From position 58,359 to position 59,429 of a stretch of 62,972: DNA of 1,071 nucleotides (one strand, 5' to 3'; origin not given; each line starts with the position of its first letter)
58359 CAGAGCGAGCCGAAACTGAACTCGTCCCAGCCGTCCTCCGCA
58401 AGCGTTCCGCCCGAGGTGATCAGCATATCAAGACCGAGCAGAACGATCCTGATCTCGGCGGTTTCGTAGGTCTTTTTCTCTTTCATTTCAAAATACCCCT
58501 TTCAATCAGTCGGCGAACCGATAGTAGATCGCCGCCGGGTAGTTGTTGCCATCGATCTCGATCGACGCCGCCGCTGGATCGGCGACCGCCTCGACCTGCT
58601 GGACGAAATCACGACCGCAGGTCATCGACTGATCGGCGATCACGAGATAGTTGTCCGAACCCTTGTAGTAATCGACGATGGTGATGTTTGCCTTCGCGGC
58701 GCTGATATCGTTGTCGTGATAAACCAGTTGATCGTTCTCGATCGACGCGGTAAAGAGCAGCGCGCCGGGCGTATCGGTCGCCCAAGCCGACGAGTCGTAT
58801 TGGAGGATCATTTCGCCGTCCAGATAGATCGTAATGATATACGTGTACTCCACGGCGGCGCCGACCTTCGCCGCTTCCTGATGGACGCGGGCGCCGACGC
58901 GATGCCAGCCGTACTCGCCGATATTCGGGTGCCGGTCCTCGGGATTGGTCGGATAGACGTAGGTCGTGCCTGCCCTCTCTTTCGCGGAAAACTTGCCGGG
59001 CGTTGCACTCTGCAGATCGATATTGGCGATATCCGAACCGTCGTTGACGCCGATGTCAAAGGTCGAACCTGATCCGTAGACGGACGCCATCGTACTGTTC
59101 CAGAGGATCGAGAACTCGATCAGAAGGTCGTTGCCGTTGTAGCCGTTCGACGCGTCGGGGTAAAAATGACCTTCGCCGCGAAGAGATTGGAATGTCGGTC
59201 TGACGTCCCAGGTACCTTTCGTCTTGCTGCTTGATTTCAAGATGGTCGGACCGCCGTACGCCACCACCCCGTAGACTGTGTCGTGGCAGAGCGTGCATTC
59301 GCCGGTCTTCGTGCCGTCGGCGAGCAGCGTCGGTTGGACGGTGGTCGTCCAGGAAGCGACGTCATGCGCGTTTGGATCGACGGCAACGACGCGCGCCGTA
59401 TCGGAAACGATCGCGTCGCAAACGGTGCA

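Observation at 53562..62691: Candidate undescribed surface glycan capture/degradation locus built on an unassigned protein family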

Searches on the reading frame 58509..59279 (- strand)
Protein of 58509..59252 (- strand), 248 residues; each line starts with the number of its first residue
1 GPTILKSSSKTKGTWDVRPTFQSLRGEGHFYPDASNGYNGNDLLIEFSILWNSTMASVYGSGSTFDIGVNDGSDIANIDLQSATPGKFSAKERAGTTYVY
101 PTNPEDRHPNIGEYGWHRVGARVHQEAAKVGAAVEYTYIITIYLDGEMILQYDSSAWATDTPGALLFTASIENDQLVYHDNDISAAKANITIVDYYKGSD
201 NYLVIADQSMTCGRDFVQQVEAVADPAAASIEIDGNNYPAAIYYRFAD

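Call 11: find_homologous_proteins(query=window:58509-59252:-, max_evalue=0.001)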
Query seq(248 aa) (248 aa): 2 proteins with E <= 0.001 among 409 candidates.
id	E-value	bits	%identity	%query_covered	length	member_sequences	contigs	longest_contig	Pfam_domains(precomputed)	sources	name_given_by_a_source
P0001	2.7e-59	219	48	98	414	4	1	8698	-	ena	-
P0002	1.6e-32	131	55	48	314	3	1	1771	-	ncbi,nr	ncbi:MAG: hypothetical protein IK090_04685, partial [Clostridia bacterium]|nr:hypothetical protein [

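Call 16: find_encoding_contigs(protein=P0001, flank=10000)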
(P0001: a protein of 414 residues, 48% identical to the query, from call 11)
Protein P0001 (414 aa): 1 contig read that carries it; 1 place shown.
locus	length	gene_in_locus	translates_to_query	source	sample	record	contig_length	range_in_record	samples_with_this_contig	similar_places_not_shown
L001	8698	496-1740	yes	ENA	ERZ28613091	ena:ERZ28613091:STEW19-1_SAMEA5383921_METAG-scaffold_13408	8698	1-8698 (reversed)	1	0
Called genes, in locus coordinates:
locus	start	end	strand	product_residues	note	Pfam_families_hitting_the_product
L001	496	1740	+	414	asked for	-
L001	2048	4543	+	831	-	-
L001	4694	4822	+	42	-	-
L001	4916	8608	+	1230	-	PF03372:Exo_endo_phos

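Call 22: search_protein_representatives(alignment_id=A1)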
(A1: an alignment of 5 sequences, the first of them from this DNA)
Query: 5 sequences, 267 profile positions. Proteins with E-value up to 0.001 (for the whole library): 237; up to 1e-10: 206; up to 1e-30: 141. The best 150 are listed.
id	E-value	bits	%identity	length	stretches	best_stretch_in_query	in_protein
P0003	1.4e-244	824.8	-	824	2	2-267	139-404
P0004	8.7e-230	776.3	-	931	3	6-263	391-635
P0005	8.2e-207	701.0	-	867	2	3-265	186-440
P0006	1.1e-193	658.0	-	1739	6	26-266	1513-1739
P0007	2.8e-192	653.3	-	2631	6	19-264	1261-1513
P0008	1.5e-174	595.2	-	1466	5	26-265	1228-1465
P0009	4.3e-157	537.9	-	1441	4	19-263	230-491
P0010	1.1e-153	526.8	-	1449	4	4-262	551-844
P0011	3.7e-153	525.0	-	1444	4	7-265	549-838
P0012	3.2e-149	512.1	-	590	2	8-263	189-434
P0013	1.8e-136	470.3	-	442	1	2-267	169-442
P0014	3.9e-136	469.2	-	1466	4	31-265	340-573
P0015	1.1e-119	415.3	-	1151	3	5-264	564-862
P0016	1.6e-112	391.8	-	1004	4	7-264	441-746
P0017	1.2e-110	385.6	-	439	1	3-265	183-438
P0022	6.1e-91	321.0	-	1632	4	26-261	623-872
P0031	2.6e-80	286.2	-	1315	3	30-265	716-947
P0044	1.2e-69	251.2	-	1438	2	11-264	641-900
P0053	1.3e-64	234.7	-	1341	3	40-267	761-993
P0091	4.0e-42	161.0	-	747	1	4-263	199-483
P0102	2.3e-38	148.6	-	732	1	14-263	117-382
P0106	2.4e-37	145.3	-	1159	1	2-266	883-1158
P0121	1.5e-34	136.1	-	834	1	13-264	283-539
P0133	5.5e-33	131.0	-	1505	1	14-266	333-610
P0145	3.9e-30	121.7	-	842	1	18-267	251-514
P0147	4.8e-30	121.4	-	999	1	7-265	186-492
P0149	2.1e-29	119.3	-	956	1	21-229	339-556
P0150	3.6e-29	118.5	-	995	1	12-264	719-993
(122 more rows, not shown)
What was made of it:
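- There are 237 representative clusters, 141 of them at E <= 1e-30 (call 22).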

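Call 24: search_protein_families(library=pfam, alignment_id=A3, max_evalue=0.0001)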
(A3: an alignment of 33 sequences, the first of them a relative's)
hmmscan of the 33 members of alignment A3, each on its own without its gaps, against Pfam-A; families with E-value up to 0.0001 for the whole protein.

A. member 1, P0004 (931 aa): 1 family
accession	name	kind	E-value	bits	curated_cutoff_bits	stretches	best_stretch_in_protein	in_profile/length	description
PF03372.29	Exo_endo_phos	-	2.2e-08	34.6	24.5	1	660-921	1-225/225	Endonuclease/Exonuclease/phosphatase family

B. families by the number of members that match (of 33 scanned): 14 families
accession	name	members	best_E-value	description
PF07940.18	Hepar_II_III_C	4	1.7e-11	Heparinase II/III-like, C-terminal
PF13306.12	LRR_5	3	3.4e-71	BspA type Leucine rich repeat region (6 copies)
PF18675.7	HepII_C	3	7.1e-08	Heparinase II C-terminal domain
PF09479.16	Flg_new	2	7.6e-48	Listeria-Bacteroides repeat domain (List_Bact_rpt)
PF01663.27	Phosphodiest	2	5.1e-40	Type I phosphodiesterase / nucleotide pyrophosphatase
PF01676.23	Metalloenzyme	2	6.7e-28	Metalloenzyme superfamily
PF00884.28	Sulfatase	2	1.8e-15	Sulfatase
PF03372.29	Exo_endo_phos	2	4.5e-12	Endonuclease/Exonuclease/phosphatase family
PF16656.11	Pur_ac_phosph_N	1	6.3e-10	Purple acid Phosphatase, N-terminal domain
PF08665.17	PglZ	1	2.3e-09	PglZ domain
PF13472.12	Lipase_GDSL_2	1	8.9e-09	GDSL-like Lipase/Acylhydrolase family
PF00149.33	Metallophos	1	6.3e-07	Calcineurin-like phosphoesterase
PF13855.12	LRR_8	1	8.2e-06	Leucine rich repeat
PF16255.11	Lipase_GDSL_lke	1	9.4e-06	GDSL-like Lipase/Acylhydrolase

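Call 32: find_related_loci(query=A1, collection=genome_contigs, flank=10000)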
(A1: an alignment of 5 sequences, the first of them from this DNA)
Query A1 (250 aa) in genome_contigs; peptide patterns used: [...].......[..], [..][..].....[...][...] (x = any residue, [..] = any of these).
59 stretches matched a pattern; 18 encode a relative of the query (tblastn E <= 1e-3); 18 distinct loci.
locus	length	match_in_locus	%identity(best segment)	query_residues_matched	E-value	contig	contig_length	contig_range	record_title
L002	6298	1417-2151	78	4-247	1e-127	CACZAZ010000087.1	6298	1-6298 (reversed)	MAG: uncultured Ruminococcus sp. isolate RUG12450 genome assembly, contig: RUG12450_asm_87, whole genome shotgun sequenc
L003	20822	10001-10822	49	1-250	6e-73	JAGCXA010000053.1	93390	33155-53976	MAG: Clostridia bacterium isolate RGIG10200 Yak_Rumen-5__c1927823, whole genome shotgun sequence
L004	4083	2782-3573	48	6-247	2e-67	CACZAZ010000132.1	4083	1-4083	MAG: uncultured Ruminococcus sp. isolate RUG12450 genome assembly, contig: RUG12450_asm_132, whole genome shotgun sequen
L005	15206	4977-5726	37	19-248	2e-40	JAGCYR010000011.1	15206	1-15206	MAG: Clostridia bacterium isolate RGIG10243 Yak_Rumen-5__c92380, whole genome shotgun sequence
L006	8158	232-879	38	29-250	2e-32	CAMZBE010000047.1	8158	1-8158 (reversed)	MAG TPA_asm: uncultured Clostridia bacterium isolate SRR10912538_bin.17_metaWRAP_v1.3_MAG genome assembly, contig: ERZ14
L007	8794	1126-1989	32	1-246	1e-30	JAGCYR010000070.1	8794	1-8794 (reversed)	MAG: Clostridia bacterium isolate RGIG10243 Yak_Rumen-5__c614089, whole genome shotgun sequence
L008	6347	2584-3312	33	28-247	3e-28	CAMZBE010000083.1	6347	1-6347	MAG TPA_asm: uncultured Clostridia bacterium isolate SRR10912538_bin.17_metaWRAP_v1.3_MAG genome assembly, contig: ERZ14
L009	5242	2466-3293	30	6-250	4e-28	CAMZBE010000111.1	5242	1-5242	MAG TPA_asm: uncultured Clostridia bacterium isolate SRR10912538_bin.17_metaWRAP_v1.3_MAG genome assembly, contig: ERZ14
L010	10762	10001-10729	33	28-247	6e-28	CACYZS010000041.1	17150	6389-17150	MAG: uncultured Ruminococcus sp. isolate RUG12422 genome assembly, contig: RUG12422_asm_41, whole genome shotgun sequenc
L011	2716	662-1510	31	24-246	2e-26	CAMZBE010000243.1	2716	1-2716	MAG TPA_asm: uncultured Clostridia bacterium isolate SRR10912538_bin.17_metaWRAP_v1.3_MAG genome assembly, contig: ERZ14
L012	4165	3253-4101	30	9-249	1e-24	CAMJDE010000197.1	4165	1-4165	MAG: uncultured Clostridia bacterium isolate SRR12081303_bin.95_metaWRAP_v1.3_MAG genome assembly, contig: ERZ12289767.3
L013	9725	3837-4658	29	17-249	9e-25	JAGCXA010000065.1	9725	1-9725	MAG: Clostridia bacterium isolate RGIG10200 Yak_Rumen-5__c2249649, whole genome shotgun sequence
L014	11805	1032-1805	34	31-246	1e-24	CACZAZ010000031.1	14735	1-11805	MAG: uncultured Ruminococcus sp. isolate RUG12450 genome assembly, contig: RUG12450_asm_31, whole genome shotgun sequenc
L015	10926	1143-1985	30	26-246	2e-23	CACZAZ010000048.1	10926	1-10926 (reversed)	MAG: uncultured Ruminococcus sp. isolate RUG12450 genome assembly, contig: RUG12450_asm_48, whole genome shotgun sequenc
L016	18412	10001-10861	29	4-250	1e-24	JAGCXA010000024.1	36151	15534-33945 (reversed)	MAG: Clostridia bacterium isolate RGIG10200 Yak_Rumen-5__c824966, whole genome shotgun sequence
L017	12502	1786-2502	30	40-247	9e-23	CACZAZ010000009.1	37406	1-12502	MAG: uncultured Ruminococcus sp. isolate RUG12450 genome assembly, contig: RUG12450_asm_9, whole genome shotgun sequence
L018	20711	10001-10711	28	28-225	9e-16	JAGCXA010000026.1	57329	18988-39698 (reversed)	MAG: Clostridia bacterium isolate RGIG10200 Yak_Rumen-5__c848725, whole genome shotgun sequence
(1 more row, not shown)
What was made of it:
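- There are several paralogues per genome: six loci in RUG12450, five in RGIG10200 and four in SRR10912538_bin.17 (call 32).
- Tried and rejected: I repeated it with A1 (call 32).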

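Call 36: predict_structure(alignment_id=A4)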
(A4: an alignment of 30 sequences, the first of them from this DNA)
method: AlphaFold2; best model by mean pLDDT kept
length: 257 residues; sequences in the alignment: 30
mean_pLDDT: 93.5   pTM: 0.91
mean pLDDT of the five models: 93.5, 92.7, 92.1, 92.1, 89.6
residues with pLDDT >= 90: 215; 70-90: 35; 50-70: 7; < 50: 0
segments of 3 or more residues with pLDDT < 50: none
pLDDT, mean of each block of 10 residues (from residue 1): 76 92 92 96 94 98 75 89 90 92 96 96 97 98 98 98 96 97 97 95 86 96 97 97 96 96
secondary structure, 60 per line:
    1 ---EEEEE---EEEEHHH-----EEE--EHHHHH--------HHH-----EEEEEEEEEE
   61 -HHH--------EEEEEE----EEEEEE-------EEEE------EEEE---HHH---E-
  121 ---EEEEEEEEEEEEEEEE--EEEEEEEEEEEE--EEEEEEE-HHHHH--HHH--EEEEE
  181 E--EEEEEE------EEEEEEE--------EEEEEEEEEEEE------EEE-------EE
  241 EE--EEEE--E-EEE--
elements in order: E4-8 E12-15 E24-26 H30-34 E51-60 E73-78 E83-88 E96-99 E106-109 E124-139 E142-153 E156-162 H164-168 E176-181 E184-189 E196-202 E211-222 E229-231 E239-242 E245-248 E253-255
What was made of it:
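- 58509..59264 (-): DOM2 of sec864 (aa 613-864); this is the copy that was modelled. AF2 pLDDT 93.5, pTM 0.91, all-beta (call 36).
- On Concanavalin A-like lectin/glucanase (LamG-like) fold (DOM): The model is confident and all-beta (call 36).
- The AF2 model has pLDDT 93.5 and pTM 0.91 and is all-beta (call 36).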

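Call 39: fold_search(model_id=the predicted structure, library=pdb)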
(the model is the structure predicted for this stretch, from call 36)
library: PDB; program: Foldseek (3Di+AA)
matches with E <= 10: 649; with E <= 0.001: 2
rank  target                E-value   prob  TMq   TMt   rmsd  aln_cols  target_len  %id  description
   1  3fuo                  6.5e-04  0.96  0.28  0.19  13.6       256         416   12  The Crystal structure of receptor binding domain of botulinum neurotoxin serotype A (released 2009-06-16)
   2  5jmc_A                7.7e-04  0.99  0.26  0.17  13.2       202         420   12  Receptor binding domain of Botulinum neurotoxin A in complex with rat SV2C (released 2016-06-15)
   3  5jmc_G                1.7e-03  0.60  0.24  0.17  17.9       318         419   12  Receptor binding domain of Botulinum neurotoxin A in complex with rat SV2C (released 2016-06-15)
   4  4iqp                  1.8e-03  0.87  0.22  0.15  14.6       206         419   12  Crystal Structure of HCRA-W1266A (released 2013-05-29)
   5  6es1_A                2.3e-03  0.96  0.35  0.23  13.0       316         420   11  Crystal structure of the binding domain from botulinum neurotoxin A2 bound to extracellular domain of human receptor S (released 2018-04-25)
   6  5jmc_C                2.5e-03  0.93  0.24  0.16  14.5       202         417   12  Receptor binding domain of Botulinum neurotoxin A in complex with rat SV2C (released 2016-06-15)
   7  5jlv_A                2.8e-03  0.69  0.24  0.16  16.1       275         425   12  Receptor binding domain of Botulinum neurotoxin A in complex with human glycosylated SV2C (released 2016-06-15)
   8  5tpb_B                3.5e-03  0.95  0.31  0.21  12.7       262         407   13  Binding domain of BoNT/A complexed with ganglioside variant (released 2017-01-18)
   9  7ovw_AAA              4.3e-03  0.96  0.30  0.21  10.4       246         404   11  Binding domain of botulinum neurotoxin E in complex with GD1a (released 2021-08-11)
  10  7qpu_A                4.3e-03  0.63  0.24  0.17  16.1       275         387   11  Botulinum neurotoxin A5 cell binding domain in complex with GM1b oligosaccharide (released 2022-03-09)
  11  4jra_A                4.5e-03  0.91  0.30  0.20  12.7       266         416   13  CRYSTAL STRUCTURE OF THE BOTULINUM NEUROTOXIN A RECEPTOR-BINDING DOMAIN IN COMPLEX WITH THE LUMINAL DOMAIN Of SV2C (released 2013-11-20)
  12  8q2a_A                5.8e-03  0.97  0.29  0.31  11.4       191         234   12  TtX122B - A domain of unknown function from the Teredinibacter turnerae protein TERTU_2913 (released 2024-03-13)
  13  9f1r_B                6.1e-03  0.93  0.31  0.21  12.9       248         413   11  Cryo-EM structure of SV2B-Hc-A1 complex (released 2025-03-12)
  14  5jmc_E                6.4e-03  0.84  0.24  0.15  15.0       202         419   13  Receptor binding domain of Botulinum neurotoxin A in complex with rat SV2C (released 2016-06-15)
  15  6twp                  6.8e-03  0.85  0.24  0.16  14.6       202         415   11  Binding domain of BoNT/A5 (released 2020-07-22)
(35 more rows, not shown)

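Call 43: find_encoding_contigs(protein=P0013, flank=10000, max_places=4)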
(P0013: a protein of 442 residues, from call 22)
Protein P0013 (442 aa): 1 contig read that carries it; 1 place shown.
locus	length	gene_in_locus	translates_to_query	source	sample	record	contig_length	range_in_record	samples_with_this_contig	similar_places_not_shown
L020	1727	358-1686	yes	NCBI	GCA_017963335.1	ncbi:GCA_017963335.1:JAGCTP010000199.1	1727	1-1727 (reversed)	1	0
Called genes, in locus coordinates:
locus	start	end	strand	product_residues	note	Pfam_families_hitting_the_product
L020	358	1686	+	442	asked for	-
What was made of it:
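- Tried and rejected: A 98% identical lipoprotein (P0013) lies on a 1.7-kb contig of GCA_017963335.1 (call 43).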

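Call 45: search_protein_families(library=pfam, proteins=[L003:262-1998:+, L003:2576-3946:-, L003:4361-5356:+, L003:5088-9083:+, L003:18696-19793:-, L003:19775-20746:-, L006:1074-1475:+, L016:12911-14497:+, L016:15385-16584:+, L015:5435-7132:+], max_evalue=0.001)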
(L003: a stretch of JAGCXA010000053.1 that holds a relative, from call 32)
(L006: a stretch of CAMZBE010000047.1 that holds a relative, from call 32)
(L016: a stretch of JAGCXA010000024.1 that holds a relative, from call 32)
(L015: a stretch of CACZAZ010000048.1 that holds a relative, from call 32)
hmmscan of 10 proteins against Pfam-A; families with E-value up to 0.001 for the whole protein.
L003:262-1998:+ (579 aa): 1 family
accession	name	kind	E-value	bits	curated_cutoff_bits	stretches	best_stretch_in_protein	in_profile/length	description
PF03323.18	GerA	-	1.2e-119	400.4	27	1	117-567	8-461/466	Bacillus/Clostridium GerA spore germination protein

L003:2576-3946:- (457 aa): 1 family
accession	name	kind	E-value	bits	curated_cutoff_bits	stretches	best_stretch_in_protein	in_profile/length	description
PF05167.17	DUF711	-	8.7e-193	641.2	25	1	17-427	1-412/413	Uncharacterised ACR (DUF711)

L003:4361-5356:+ (332 aa): 2 families
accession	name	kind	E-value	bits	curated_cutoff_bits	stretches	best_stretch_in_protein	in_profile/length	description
PF01509.24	TruB_N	-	4.5e-51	173.6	27.3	1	53-200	1-149/149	TruB family pseudouridylate synthase (N terminal domain)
PF16198.10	TruB_C_2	-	1.3e-09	38.5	29.3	1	201-256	1-63/66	tRNA pseudouridylate synthase B C-terminal domain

L003:5088-9083:+ (1332 aa): 6 families
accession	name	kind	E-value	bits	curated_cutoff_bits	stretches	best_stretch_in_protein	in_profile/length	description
PF00580.27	UvrD-helicase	-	2.7e-45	155.6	23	1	123-580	2-271/271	UvrD/REP helicase N-terminal domain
PF13361.12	UvrD_C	-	2.2e-25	90.3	25.6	1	594-992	2-346/350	UvrD-like helicase C-terminal domain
PF13245.12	AAA_19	-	2.1e-15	57.5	25.1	2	514-565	82-134/134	AAA domain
PF13538.12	UvrD_C_2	-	1e-10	41.7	27.4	1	896-914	2-20/52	UvrD-like helicase C-terminal domain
PF01443.25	Viral_helicase1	-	1.4e-08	35.2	21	0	521-569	58-106/228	Viral superfamily 1 RNA helicase core domain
PF12705.13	PDDEXK_1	-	1.6e-05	25.4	22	1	1149-1311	32-174/247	PD-(D/E)XK nuclease superfamily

L003:18696-19793:- (366 aa): 1 family
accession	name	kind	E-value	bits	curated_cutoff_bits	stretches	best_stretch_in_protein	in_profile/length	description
PF01699.29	Na_Ca_ex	-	3.2e-47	160.7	24.9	2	215-356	3-149/151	Sodium/calcium exchanger protein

L003:19775-20746:- (324 aa): 0 families

L006:1074-1475:+ (134 aa): 0 families

L016:12911-14497:+ (529 aa): 0 families

L016:15385-16584:+ (400 aa): 2 families
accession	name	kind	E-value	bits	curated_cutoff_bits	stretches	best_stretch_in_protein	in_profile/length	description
PF13378.12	MR_MLE_C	-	5.2e-67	226.2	29.4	1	146-373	2-218/219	Enolase C-terminal domain-like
PF02746.21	MR_MLE_N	-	2.9e-23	82.7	22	1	35-125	30-117/117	Mandelate racemase / muconate lactonizing enzyme, N-terminal domain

L015:5435-7132:+ (566 aa): 3 families
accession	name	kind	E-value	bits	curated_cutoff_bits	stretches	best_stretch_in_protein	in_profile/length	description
PF13365.12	Trypsin_2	-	4.5e-18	66.8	27.6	1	252-416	1-144/144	Trypsin-like peptidase domain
PF00089.32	Trypsin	-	4.1e-13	50.1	20.6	1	265-437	34-215/220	Trypsin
PF13180.12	PDZ_2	-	2.3e-06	28.3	27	1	487-554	13-77/80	PDZ domain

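Call 74: fold_search(model_id=the predicted structure, library=viral)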
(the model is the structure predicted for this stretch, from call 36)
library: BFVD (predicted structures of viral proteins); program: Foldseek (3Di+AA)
matches with E <= 10: 788; with E <= 0.001: 9
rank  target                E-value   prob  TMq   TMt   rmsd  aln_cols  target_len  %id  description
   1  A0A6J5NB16            8.4e-05  1.00  0.33  0.14   8.9       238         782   10  Uncharacterized protein [uncultured Caudovirales phage]
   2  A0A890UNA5            2.9e-04  0.97  0.30  0.29  16.1       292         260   13  Hydrolase [Microbacterium phage Shocker]
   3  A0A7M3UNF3            3.4e-04  0.98  0.29  0.25  12.1       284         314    7  Uncharacterized protein [Pyramimonas orientalis virus 01B]
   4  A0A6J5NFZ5            3.8e-04  0.96  0.25  0.09  15.0       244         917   15  Concanavalin A-like lectin/glucanases superfamily (Fragment) [uncultured Caudovirales phage]
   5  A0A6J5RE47            4.0e-04  1.00  0.31  0.39   9.2       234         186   10  Uncharacterized protein [uncultured Caudovirales phage]
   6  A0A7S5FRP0            5.5e-04  1.00  0.39  0.32   8.5       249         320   11  (no name in the UniProt tables at hand)
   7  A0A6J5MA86            6.1e-04  0.99  0.32  0.26   8.3       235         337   10  Uncharacterized protein [uncultured Caudovirales phage]
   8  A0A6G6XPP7            7.1e-04  0.92  0.29  0.23  13.2       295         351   11  (no name in the UniProt tables at hand)
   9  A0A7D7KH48            9.2e-04  1.00  0.28  0.14   8.4       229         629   11  Uncharacterized protein [Alteromonas phage ZP6]
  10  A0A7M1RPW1            1.0e-03  0.99  0.26  0.15   8.4       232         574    8  Pre-neck appendage protein [Bacillus phage DLc1]
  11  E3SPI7                1.1e-03  0.63  0.20  0.19  14.5       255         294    9  Uncharacterized protein [Prochlorococcus phage Syn1]
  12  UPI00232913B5         1.1e-03  0.99  0.28  0.12   8.0       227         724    8  (no name look-up for this kind of identifier)
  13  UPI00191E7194         1.4e-03  0.87  0.25  0.12  19.1       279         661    9  (no name look-up for this kind of identifier)
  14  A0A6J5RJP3            1.5e-03  0.97  0.30  0.11   7.9       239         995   10  Uncharacterized protein [uncultured Caudovirales phage]
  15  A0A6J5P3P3            1.5e-03  0.92  0.26  0.14  10.0       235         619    8  Pectate lyase superfamily protein [uncultured Caudovirales phage]
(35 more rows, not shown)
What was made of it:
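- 58509..59264 (-): Foldseek results in calls 39 and 74.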

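Call 85: search_protein_families(library=pfam, proteins=[P0044, P0133, P0147, P0150, P0106, P0091, P0102, P0145, P0121], max_evalue=0.00001)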
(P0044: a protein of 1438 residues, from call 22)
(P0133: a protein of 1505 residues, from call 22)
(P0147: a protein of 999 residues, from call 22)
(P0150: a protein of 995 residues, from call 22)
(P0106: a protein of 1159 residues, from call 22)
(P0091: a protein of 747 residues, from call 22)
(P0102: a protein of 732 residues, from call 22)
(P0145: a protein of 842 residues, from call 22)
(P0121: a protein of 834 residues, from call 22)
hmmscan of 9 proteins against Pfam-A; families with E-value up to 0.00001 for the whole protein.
P0044 (1438 aa): 2 families
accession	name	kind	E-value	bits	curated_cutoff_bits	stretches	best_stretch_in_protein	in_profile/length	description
PF13472.12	Lipase_GDSL_2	-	8.9e-09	36.5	32.9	1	1209-1417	22-176/178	GDSL-like Lipase/Acylhydrolase family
PF16255.11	Lipase_GDSL_lke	-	9.4e-06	25.5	29.2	0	1160-1285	1-115/203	GDSL-like Lipase/Acylhydrolase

P0133 (1505 aa): 4 families
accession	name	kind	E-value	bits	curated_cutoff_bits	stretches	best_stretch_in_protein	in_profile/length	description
PF01663.27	Phosphodiest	-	5.1e-40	138.5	23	2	628-823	1-220/342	Type I phosphodiesterase / nucleotide pyrophosphatase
PF01676.23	Metalloenzyme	-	6.7e-28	98.3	24.3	2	745-878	124-251/252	Metalloenzyme superfamily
PF00884.28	Sulfatase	-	1.8e-15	57.5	25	1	1102-1322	29-301/301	Sulfatase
PF08665.17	PglZ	-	2.3e-09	37.9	25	0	741-823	90-171/179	PglZ domain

P0147 (999 aa): 1 family
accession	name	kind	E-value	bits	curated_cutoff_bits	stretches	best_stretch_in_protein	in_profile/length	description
PF03372.29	Exo_endo_phos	-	4.5e-12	46.6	24.5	1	730-989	1-225/225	Endonuclease/Exonuclease/phosphatase family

P0150 (995 aa): 2 families
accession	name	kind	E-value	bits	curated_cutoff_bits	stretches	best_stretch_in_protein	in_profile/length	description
PF16656.11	Pur_ac_phosph_N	-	6.3e-10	39.9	30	1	34-126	2-91/93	Purple acid Phosphatase, N-terminal domain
PF00149.33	Metallophos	-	6.3e-07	30.5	21.5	1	155-322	20-191/191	Calcineurin-like phosphoesterase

P0106 (1159 aa): 3 families
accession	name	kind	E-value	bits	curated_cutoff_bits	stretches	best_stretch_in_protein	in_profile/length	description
PF13306.12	LRR_5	-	3.4e-71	237.5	27.7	4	675-758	7-89/127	BspA type Leucine rich repeat region (6 copies)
PF09479.16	Flg_new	-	2.3e-21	76.1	27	2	151-204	1-53/65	Listeria-Bacteroides repeat domain (List_Bact_rpt)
PF13855.12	LRR_8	-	8.2e-06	25.9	27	0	558-605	8-56/61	Leucine rich repeat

P0091 (747 aa): 1 family
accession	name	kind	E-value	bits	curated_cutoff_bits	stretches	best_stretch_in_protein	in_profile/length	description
PF03372.29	Exo_endo_phos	-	2.7e-09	37.5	24.5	1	499-736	2-225/225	Endonuclease/Exonuclease/phosphatase family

P0102 (732 aa): 0 families

P0145 (842 aa): 0 families

P0121 (834 aa): 0 families
